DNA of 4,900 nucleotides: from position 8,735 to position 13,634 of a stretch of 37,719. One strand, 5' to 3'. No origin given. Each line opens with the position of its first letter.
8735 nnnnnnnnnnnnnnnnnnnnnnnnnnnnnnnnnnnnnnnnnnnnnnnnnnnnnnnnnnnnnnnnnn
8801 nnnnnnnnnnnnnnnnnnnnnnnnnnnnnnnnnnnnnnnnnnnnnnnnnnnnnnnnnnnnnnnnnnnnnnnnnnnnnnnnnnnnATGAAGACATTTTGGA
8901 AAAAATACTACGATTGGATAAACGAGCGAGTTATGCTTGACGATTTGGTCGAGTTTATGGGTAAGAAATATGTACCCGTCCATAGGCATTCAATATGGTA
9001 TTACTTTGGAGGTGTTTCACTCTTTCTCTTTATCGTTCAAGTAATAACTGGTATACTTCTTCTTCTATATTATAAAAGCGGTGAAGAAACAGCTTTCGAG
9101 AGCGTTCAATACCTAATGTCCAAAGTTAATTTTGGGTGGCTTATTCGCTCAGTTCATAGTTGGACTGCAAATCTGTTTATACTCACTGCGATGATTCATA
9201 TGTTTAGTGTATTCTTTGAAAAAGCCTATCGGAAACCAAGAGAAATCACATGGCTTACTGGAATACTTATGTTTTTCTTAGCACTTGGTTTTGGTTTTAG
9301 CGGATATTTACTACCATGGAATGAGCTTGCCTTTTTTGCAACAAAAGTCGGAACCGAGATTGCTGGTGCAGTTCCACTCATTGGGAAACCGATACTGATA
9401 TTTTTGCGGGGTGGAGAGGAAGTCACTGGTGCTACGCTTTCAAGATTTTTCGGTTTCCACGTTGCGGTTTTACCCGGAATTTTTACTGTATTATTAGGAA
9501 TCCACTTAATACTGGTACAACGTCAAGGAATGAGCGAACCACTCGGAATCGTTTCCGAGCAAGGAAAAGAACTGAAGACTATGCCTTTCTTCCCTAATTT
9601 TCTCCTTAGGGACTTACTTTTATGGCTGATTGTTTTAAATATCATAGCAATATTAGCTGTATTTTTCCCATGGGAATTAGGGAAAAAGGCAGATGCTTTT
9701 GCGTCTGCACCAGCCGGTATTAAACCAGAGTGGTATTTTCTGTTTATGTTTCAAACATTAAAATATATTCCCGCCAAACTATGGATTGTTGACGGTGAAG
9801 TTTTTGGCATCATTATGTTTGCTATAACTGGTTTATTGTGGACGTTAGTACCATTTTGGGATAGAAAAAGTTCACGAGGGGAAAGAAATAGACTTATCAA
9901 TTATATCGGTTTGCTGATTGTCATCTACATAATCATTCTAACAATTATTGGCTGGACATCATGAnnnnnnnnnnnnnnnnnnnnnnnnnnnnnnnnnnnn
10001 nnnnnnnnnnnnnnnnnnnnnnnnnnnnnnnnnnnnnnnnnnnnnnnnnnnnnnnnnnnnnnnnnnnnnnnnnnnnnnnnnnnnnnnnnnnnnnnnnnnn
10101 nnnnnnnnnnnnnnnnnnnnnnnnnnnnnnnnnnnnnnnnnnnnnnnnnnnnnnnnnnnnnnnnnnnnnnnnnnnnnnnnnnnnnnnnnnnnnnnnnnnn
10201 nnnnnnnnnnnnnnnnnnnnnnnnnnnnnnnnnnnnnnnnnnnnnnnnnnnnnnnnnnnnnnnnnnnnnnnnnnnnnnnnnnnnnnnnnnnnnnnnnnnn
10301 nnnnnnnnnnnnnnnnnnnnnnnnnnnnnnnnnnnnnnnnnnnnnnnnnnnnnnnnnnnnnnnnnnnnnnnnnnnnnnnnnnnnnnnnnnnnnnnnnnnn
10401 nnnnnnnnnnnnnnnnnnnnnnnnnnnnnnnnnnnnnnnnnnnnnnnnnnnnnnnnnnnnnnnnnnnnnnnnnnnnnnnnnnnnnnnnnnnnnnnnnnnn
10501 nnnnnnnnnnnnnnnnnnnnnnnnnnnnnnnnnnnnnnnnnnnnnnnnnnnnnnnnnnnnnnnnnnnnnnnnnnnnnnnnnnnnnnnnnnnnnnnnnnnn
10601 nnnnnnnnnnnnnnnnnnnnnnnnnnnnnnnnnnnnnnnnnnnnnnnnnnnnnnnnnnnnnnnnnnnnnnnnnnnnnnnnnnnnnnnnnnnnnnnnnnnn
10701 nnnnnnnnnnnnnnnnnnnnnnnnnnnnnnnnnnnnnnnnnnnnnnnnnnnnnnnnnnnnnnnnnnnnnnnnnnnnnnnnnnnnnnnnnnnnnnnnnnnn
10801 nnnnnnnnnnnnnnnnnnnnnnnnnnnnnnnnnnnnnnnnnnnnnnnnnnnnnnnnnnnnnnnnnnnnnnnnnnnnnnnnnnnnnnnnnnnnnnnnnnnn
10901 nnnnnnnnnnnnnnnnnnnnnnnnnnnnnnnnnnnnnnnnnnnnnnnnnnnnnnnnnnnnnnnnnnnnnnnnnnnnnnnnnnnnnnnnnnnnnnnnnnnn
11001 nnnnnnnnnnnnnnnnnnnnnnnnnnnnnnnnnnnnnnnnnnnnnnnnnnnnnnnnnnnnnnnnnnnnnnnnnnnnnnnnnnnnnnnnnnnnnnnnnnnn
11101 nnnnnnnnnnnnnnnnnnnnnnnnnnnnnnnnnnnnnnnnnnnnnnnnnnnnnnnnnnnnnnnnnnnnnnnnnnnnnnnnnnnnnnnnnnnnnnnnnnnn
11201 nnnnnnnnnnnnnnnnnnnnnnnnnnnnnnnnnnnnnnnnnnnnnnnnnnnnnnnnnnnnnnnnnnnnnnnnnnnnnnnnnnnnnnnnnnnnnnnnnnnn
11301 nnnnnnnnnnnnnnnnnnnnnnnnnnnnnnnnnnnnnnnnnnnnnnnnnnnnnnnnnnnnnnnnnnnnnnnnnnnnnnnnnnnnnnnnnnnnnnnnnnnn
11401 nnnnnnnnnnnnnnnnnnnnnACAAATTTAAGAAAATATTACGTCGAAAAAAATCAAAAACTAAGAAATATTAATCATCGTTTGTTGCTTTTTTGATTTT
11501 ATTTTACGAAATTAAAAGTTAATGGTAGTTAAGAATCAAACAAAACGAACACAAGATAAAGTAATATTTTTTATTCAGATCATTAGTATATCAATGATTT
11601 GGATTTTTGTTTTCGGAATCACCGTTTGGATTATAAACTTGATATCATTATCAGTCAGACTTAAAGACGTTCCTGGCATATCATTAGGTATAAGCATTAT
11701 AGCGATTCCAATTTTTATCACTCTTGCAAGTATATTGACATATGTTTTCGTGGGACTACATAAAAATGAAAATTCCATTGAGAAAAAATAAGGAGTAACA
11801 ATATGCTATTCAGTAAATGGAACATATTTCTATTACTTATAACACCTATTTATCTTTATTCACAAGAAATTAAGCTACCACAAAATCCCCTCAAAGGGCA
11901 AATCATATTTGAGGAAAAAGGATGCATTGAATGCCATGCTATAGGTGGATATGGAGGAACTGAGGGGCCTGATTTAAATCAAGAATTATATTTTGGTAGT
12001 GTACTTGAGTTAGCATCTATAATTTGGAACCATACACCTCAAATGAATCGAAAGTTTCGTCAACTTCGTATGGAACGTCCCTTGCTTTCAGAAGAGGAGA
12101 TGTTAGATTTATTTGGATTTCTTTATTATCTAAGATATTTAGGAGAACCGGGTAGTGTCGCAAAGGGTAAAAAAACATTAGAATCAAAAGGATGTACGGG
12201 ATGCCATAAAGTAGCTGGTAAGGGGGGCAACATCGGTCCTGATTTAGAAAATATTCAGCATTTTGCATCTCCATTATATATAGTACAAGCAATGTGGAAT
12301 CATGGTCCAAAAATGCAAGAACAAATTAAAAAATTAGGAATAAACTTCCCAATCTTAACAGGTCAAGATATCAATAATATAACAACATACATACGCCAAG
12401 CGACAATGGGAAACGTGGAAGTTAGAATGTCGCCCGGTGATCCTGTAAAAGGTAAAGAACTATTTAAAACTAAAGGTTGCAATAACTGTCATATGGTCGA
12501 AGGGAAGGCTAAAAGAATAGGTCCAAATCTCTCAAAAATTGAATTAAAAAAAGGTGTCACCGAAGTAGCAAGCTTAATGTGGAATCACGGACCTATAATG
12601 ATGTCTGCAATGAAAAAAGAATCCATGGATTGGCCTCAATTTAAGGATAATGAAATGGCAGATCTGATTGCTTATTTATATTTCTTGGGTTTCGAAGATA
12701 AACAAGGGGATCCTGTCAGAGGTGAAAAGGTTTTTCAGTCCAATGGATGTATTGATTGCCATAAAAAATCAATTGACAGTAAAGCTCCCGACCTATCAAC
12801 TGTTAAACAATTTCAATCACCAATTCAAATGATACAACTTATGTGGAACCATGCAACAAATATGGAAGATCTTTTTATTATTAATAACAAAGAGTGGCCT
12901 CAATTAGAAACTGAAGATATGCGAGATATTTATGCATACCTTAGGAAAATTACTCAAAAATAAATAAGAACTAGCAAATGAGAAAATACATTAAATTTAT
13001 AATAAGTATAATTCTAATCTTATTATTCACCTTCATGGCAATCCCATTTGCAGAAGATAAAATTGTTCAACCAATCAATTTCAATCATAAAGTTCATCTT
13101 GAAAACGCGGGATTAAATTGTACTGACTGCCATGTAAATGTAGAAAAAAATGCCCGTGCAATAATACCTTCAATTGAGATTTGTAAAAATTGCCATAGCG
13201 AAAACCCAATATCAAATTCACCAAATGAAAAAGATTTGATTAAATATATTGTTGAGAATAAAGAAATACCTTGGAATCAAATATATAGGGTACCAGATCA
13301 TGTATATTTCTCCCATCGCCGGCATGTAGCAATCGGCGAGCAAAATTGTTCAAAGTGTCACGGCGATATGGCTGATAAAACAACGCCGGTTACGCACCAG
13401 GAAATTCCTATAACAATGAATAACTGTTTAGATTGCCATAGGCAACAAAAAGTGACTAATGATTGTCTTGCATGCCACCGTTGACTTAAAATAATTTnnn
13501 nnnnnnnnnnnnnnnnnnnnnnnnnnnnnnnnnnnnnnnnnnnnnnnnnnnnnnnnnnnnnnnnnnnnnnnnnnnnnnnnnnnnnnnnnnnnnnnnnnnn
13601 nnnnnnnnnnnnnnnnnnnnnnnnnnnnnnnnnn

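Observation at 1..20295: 20-kb respiratory island with 58 c-haem sites and six different putative quinone-pool modules on one strand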

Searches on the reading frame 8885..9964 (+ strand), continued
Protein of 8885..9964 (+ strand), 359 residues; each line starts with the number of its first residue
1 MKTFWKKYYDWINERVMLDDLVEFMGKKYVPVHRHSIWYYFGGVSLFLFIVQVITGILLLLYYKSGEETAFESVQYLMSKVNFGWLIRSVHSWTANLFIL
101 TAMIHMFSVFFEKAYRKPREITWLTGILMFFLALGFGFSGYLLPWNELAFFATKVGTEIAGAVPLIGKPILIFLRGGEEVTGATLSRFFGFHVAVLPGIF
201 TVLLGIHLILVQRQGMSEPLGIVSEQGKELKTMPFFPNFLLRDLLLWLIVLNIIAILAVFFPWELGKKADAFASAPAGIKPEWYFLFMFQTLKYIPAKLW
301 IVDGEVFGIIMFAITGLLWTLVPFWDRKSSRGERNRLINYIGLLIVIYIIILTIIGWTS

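Call 78: search_protein_families(library=pfam, proteins=[L050:7823-9517:+, L050:5874-7439:-, L050:4292-5335:-, L050:12602-13096:+, L050:13200-14318:+, L050:14252-14788:+, L050:15517-17844:+, L050:17848-19041:+, L050:19218-20639:+, L050:3501-4295:-], max_evalue=0.0001)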
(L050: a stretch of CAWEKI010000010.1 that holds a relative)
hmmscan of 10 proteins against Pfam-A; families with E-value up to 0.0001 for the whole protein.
L050:7823-9517:+ (564 aa): 1 family
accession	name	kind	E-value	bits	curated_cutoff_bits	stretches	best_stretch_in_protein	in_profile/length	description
PF10101.14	DUF2339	-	4.9e-17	62.4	33.6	2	66-431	2-374/659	Predicted membrane protein (DUF2339)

L050:5874-7439:- (521 aa): 2 families
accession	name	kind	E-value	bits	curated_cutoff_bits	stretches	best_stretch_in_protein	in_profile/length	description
PF00425.24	Chorismate_bind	-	1.7e-96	323.1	27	1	239-492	2-257/257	chorismate binding enzyme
PF04715.19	Anth_synt_I_N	-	1.6e-29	103.4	23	1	47-185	1-139/140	Anthranilate synthase component I, N terminal region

L050:4292-5335:- (347 aa): 2 families
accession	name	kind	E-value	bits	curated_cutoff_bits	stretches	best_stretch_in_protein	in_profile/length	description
PF00591.27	Glycos_transf_3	-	1.2e-85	287.6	27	1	82-334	2-253/253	Glycosyl transferase family, a/b domain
PF02885.22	Glycos_trans_3N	-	3.2e-23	81.7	26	1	12-74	1-63/63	Glycosyl transferase family, helical bundle domain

L050:12602-13096:+ (164 aa): 0 families

L050:13200-14318:+ (372 aa): 2 families
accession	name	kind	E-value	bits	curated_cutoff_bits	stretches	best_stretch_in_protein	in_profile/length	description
PF00753.33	Lactamase_B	-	1.6e-16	61.2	22.7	1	11-194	3-196/196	Metallo-beta-lactamase superfamily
PF00581.25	Rhodanese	-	4e-16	59.8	22.2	1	263-354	2-101/102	Rhodanese-like domain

L050:14252-14788:+ (178 aa): 1 family
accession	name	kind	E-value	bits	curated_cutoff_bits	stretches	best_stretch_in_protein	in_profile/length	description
PF00581.25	Rhodanese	-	9e-19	68.3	22.2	1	81-171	1-100/102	Rhodanese-like domain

L050:15517-17844:+ (775 aa): 1 family
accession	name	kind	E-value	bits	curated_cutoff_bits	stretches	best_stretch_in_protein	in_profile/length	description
PF17167.11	Glyco_hydro_94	-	1.6e-11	44.1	27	1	404-710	54-365/420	Glycosyl hydrolase 94 superfamily, catalytic domain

L050:17848-19041:+ (397 aa): 3 families
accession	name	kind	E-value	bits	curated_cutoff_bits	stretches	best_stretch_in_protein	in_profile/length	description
PF08450.18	SGL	-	7.2e-49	167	26.3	1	49-287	3-245/246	SMP-30/Gluconolactonase/LRE-like region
PF18962.6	Por_Secre_tail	-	9.5e-11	42.3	27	1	319-395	2-75/75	Secretion system C-terminal sorting domain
PF24684.1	Vgb_lyase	-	4.6e-05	22.8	50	0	59-193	152-276/290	Virginiamycin B lyase family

L050:19218-20639:+ (473 aa): 2 families
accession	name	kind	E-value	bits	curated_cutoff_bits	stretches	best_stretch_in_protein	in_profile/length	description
PF00083.30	Sugar_tr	-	2.6e-114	383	22.3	1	26-469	2-450/452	Sugar (and other) transporter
PF07690.21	MFS_1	-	2.3e-35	122.6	33.4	2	30-302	2-228/347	Major Facilitator Superfamily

L050:3501-4295:- (264 aa): 1 family
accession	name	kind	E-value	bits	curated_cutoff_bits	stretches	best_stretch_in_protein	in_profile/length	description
PF00218.27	IGPS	-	1.1e-80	270.9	27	1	4-254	1-253/254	Indole-3-glycerol phosphate synthase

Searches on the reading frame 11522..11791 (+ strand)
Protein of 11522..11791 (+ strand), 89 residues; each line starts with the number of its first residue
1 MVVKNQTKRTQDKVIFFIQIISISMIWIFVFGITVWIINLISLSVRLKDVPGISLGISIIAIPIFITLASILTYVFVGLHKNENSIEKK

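Call 5: search_protein_families(library=pfam, proteins=[window:11522-11791:+], max_evalue=0.01)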
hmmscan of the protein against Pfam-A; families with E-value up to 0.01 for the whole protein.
window:11522-11791:+ (89 aa): 0 families

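Call 9: search_protein_families(library=ncbifam, proteins=[window:11522-11791:+], max_evalue=0.001)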
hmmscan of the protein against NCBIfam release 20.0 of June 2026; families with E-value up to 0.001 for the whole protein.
window:11522-11791:+ (89 aa): 0 families

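Call 81: search_protein_families(library=pfam, proteins=[window:11522-11791:+], max_evalue=0.01)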
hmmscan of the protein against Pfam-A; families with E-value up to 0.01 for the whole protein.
window:11522-11791:+ (89 aa): 0 families

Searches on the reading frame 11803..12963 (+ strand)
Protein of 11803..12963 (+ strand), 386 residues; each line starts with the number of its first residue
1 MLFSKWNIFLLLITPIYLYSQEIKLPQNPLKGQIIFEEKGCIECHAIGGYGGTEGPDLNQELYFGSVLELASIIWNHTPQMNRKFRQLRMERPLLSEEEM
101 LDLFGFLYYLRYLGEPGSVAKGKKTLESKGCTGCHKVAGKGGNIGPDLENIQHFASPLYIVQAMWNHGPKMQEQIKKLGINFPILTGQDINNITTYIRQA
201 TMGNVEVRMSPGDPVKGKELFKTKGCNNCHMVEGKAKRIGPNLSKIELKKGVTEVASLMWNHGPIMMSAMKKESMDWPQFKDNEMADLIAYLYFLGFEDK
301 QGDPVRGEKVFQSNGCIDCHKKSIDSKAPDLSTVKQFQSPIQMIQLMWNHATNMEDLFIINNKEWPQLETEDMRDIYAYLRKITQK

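Call 5: search_protein_families(library=pfam, proteins=[window:11803-12963:+], max_evalue=0.01)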
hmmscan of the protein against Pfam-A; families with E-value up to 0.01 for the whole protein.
window:11803-12963:+ (386 aa): 6 families
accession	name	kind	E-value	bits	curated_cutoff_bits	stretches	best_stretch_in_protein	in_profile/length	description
PF00034.26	Cytochrom_C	-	1.2e-31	110.3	21.3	4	216-292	3-86/90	Cytochrome c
PF13442.11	Cytochrome_CBB3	-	6.4e-17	62.1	27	1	215-292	4-68/68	Cytochrome C oxidase, cbb3-type, subunit III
PF14522.11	Cytochrome_C7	-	1.2e-05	25.5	24.8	0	313-327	13-27/67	Cytochrome c7 and related cytochrome c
PF09699.15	Paired_CXXCH_1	-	0.00038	20.5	20.6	0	128-139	6-17/41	Doubled CXXCH motif (Paired_CXXCH_1)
PF02433.20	FixO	-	0.00045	20.2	29.6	0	215-230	51-66/219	Cytochrome C oxidase, mono-heme subunit/FixO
PF22113.1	Mtrc-MtrF_II-IV_dom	-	0.002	18.1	30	0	309-343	24-58/176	Outer membrane cytochrome MtrC/MtrF-like, domains II/IV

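Call 9: search_protein_families(library=ncbifam, proteins=[window:11803-12963:+], max_evalue=0.001)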
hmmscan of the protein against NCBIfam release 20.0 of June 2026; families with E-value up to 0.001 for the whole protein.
window:11803-12963:+ (386 aa): 13 families
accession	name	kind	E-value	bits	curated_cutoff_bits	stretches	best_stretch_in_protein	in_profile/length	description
TIGR02603.1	CxxCH_TIGR02603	domain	9.1e-23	80.7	68.15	2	117-177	1-60/134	putative heme-binding domain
TIGR04485.1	thiosulf_SoxX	equivalog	4.1e-21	75.5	61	1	131-198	5-76/78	sulfur oxidation c-type cytochrome SoxX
TIGR00782.1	ccoP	equivalog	6.2e-14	52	179.95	1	31-142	109-225/285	cytochrome-c oxidase, cbb3-type subunit III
NF040971.1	cytc_ExtS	equivalog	3e-13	49.6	100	1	117-165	76-124/262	selenite/tellurite reduction operon c-type cytochrome lipoprotein ExtS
NF050122.1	bc1_QcrC_actin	exception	1e-12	47.9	200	1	118-292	40-208/253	cytochrome bc1 complex diheme cytochrome c subunit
NF045773.1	cytochro_C550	exception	6.7e-11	42.2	125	0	216-273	51-105/118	cytochrome c550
NF045774.1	cytochro_C551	exception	1.4e-08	34.7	118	0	301-355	36-90/110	cytochrome c551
NF011054.0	PRK14486.1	equivalog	3.3e-08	33.4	447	0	117-199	213-289/294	putative bifunctional cbb3-type cytochrome c oxidase subunit II/cytochrome c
TIGR04494.1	c550_PedF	equivalog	8.7e-07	28.9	122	0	122-197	54-127/133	cytochrome c-550 PedF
NF041895.1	choice_anch_V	domain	5.2e-06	26.6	42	0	121-139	17-32/150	choice-of-anchor V domain-containing protein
NF045930.1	Cytc6PetJCyano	equivalog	8.2e-06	25.7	135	0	212-272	26-88/110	cytochrome c6 PetJ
NF052248.1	SorU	equivalog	6.4e-05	23.1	100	0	130-153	12-37/72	SorU family sulfite dehydrogenase c-type cytochrome subunit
TIGR04257.1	nanowire_3heme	domain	0.00026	21.1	40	0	197-230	40-74/75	c(7)-type cytochrome triheme domain-containing protein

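Call 91: search_solved_structures(query=window:11803-12963:+, max_evalue=0.001)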
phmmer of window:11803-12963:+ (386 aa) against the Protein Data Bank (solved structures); distinct sequences matched with E-value up to 0.001: 6.
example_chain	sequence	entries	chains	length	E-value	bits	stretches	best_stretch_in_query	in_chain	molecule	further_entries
9l08_A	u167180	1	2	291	1.5e-16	63.6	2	218-338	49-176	Covalently Connected Cytochrome c555 trimer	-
7zs1_A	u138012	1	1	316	0.00059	22.1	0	130-166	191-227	Hypothetical (Diheme) protein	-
7zs2_A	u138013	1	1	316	0.00064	22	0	130-165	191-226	Hypothetical (Diheme) protein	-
7zs0_A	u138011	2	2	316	0.00064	22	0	130-165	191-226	Hypothetical (Diheme) protein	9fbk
1hro_A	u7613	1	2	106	0.00079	21.7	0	210-245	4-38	CYTOCHROME C2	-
6btm_A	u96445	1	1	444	0.00085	21.6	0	205-261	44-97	Alternative Complex III subunit A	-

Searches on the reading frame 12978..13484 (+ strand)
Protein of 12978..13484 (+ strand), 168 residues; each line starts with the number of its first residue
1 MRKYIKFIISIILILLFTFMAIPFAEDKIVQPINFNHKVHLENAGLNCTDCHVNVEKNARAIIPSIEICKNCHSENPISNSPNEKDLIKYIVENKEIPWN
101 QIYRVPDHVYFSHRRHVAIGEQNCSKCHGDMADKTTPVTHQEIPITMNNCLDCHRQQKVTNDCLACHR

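Call 5: search_protein_families(library=pfam, proteins=[window:12978-13484:+], max_evalue=0.01)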
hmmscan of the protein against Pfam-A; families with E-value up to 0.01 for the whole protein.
window:12978-13484:+ (168 aa): 5 families
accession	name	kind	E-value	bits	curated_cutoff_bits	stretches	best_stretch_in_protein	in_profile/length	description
PF14522.11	Cytochrome_C7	-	3.2e-14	52.9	24.8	2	34-78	2-53/67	Cytochrome c7 and related cytochrome c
PF02085.21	Cytochrom_CIII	-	1.9e-08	35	22.9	1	28-80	16-58/101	Class III cytochrome C family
PF14537.11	Cytochrom_c3_2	-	7.8e-07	29.9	25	1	42-76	3-36/79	Cytochrome c3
PF09699.15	Paired_CXXCH_1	-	0.00017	21.6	20.6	0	47-75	8-38/41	Doubled CXXCH motif (Paired_CXXCH_1)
PF22113.1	Mtrc-MtrF_II-IV_dom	-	0.00049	20.1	30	1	47-158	8-131/176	Outer membrane cytochrome MtrC/MtrF-like, domains II/IV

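Call 9: search_protein_families(library=ncbifam, proteins=[window:12978-13484:+], max_evalue=0.001)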
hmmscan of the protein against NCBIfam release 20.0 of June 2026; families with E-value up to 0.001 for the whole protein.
window:12978-13484:+ (168 aa): 7 families
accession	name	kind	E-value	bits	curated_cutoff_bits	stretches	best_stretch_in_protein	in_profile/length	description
NF041781.1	mnquin_red_QrcA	equivalog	3.3e-34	118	180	1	5-168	2-174/174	menaquinone reductase multiheme cytochrome c subunit QrcA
TIGR04257.1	nanowire_3heme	domain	6.6e-10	39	40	2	107-168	11-75/75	c(7)-type cytochrome triheme domain-containing protein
NF043011.1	CytC7_Geobact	equivalog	8.1e-07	29.4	120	0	108-168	32-89/89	cytochrome c7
NF047727.1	4hemeCytCCctA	equivalog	4.8e-05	23.4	180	0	35-75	72-106/109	tetraheme c-type cytochrome CctA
TIGR03153.1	cytochr_NrfH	equivalog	5.1e-05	23.4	134.2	1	37-156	20-135/138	cytochrome c nitrite reductase small subunit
TIGR03508.1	decahem_SO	subfamily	0.00013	21.6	192.2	1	35-162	85-204/258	DmsE family decaheme c-type cytochrome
NF045713.1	CxxCH_16_HmcA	equivalog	0.00097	17.8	400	0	47-81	113-147/541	sulfate respiration complex hexadecaheme cytochrome HmcA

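Call 89: search_solved_structures(query=window:12978-13484:+, max_evalue=0.01, show_alignments=1)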
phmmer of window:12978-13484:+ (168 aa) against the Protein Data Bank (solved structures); distinct sequences matched with E-value up to 0.01: 7.
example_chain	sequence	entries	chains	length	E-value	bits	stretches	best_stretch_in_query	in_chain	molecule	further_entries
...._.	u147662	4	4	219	4.3e-24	88.3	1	7-157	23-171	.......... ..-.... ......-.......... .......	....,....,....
6lod_A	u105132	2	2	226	1.7e-21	79.8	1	31-157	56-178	MULTIHEME_CYTC domain-containing protein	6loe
6f0k_A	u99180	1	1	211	1.8e-21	79.8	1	15-158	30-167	Cytochrome c family protein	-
6btm_A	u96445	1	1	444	5.7e-20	74.9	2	90-160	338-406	Alternative Complex III subunit A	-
6h5l_A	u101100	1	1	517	0.00064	22.6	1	46-134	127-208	Similar to hydroxylamine oxidoreductase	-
3ouq_A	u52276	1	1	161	0.0018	21.2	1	22-168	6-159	Cytochrome c family protein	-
3ov0_A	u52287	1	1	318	0.0038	20.1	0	23-168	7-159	Cytochrome c family protein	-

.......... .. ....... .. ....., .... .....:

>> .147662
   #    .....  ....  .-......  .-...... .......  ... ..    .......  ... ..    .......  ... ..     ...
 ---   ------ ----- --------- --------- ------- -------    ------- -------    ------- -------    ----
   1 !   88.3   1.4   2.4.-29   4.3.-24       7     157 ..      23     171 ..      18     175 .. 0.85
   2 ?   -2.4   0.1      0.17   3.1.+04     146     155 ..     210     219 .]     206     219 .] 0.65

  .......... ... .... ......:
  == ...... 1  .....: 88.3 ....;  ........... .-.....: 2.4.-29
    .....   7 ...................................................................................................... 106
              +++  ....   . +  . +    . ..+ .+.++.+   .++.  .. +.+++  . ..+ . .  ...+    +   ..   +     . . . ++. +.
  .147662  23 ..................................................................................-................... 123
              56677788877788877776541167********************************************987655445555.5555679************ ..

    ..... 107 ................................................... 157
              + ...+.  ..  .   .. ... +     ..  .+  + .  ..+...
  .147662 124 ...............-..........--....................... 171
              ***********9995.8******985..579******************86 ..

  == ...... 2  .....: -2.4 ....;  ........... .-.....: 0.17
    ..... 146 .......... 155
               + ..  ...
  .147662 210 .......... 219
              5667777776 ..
